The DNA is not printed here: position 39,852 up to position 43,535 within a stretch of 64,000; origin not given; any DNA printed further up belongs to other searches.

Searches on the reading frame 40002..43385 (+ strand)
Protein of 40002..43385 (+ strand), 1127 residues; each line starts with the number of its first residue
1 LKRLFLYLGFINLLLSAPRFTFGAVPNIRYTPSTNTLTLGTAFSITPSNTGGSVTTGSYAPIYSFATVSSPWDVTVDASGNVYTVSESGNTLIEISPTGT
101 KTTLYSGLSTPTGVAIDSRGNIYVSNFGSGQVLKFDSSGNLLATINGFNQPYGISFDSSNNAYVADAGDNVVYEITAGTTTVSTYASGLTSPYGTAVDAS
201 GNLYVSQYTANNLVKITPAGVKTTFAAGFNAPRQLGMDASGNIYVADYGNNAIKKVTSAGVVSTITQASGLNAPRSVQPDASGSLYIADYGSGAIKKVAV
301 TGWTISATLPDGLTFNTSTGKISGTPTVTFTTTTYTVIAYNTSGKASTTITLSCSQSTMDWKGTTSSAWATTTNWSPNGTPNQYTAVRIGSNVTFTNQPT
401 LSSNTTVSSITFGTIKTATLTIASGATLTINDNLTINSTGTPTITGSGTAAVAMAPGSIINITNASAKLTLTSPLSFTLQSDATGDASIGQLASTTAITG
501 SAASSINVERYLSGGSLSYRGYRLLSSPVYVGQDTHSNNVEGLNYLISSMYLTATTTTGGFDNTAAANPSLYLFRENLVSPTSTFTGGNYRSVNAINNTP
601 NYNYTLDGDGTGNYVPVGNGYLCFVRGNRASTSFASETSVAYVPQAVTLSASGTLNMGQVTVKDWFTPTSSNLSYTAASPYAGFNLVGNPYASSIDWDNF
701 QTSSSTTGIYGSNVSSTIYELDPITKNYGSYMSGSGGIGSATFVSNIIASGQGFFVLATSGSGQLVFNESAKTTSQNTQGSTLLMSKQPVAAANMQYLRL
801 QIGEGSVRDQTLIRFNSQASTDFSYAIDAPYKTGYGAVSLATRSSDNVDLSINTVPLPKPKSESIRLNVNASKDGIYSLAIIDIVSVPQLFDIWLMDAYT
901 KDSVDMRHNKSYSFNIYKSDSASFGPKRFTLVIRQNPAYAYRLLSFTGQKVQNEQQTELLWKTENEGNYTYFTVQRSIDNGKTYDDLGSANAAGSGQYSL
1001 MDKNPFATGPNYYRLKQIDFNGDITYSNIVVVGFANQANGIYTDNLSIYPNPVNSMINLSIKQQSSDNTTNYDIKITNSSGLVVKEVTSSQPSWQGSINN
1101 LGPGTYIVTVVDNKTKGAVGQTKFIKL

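Call 90: search_protein_families(library=pfam, proteins=[window:40002-43385:+], max_evalue=0.001)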
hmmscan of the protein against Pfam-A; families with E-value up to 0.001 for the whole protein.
window:40002-43385:+ (1127 aa): 8 families
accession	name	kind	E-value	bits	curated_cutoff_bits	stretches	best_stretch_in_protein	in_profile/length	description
PF01436.27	NHL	-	7.6e-21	73.5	20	1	108-135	1-28/28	NHL repeat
PF24684.1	Vgb_lyase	-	2e-11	43.7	50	1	108-311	12-220/290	Virginiamycin B lyase family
PF08450.18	SGL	-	1.4e-09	38.4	26.3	0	109-145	184-220/246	SMP-30/Gluconolactonase/LRE-like region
PF18962.6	Por_Secre_tail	-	1.8e-08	35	27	1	1048-1116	1-68/75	Secretion system C-terminal sorting domain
PF22701.2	Mala_s_1-like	-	2.9e-08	34.1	27.5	0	113-171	92-151/195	Mal s 1 allergenic protein-like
PF05345.18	He_PIG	-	2.2e-07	31.7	24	1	294-353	37-94/96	Putative Ig domain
PF25021.1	TEN_NHL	-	4.3e-07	29.7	27.1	0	226-279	138-189/357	Teneurin NHL domain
PF06739.17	SBBP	-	1.5e-06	28.5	20.5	0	109-124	13-28/38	Beta-propeller repeat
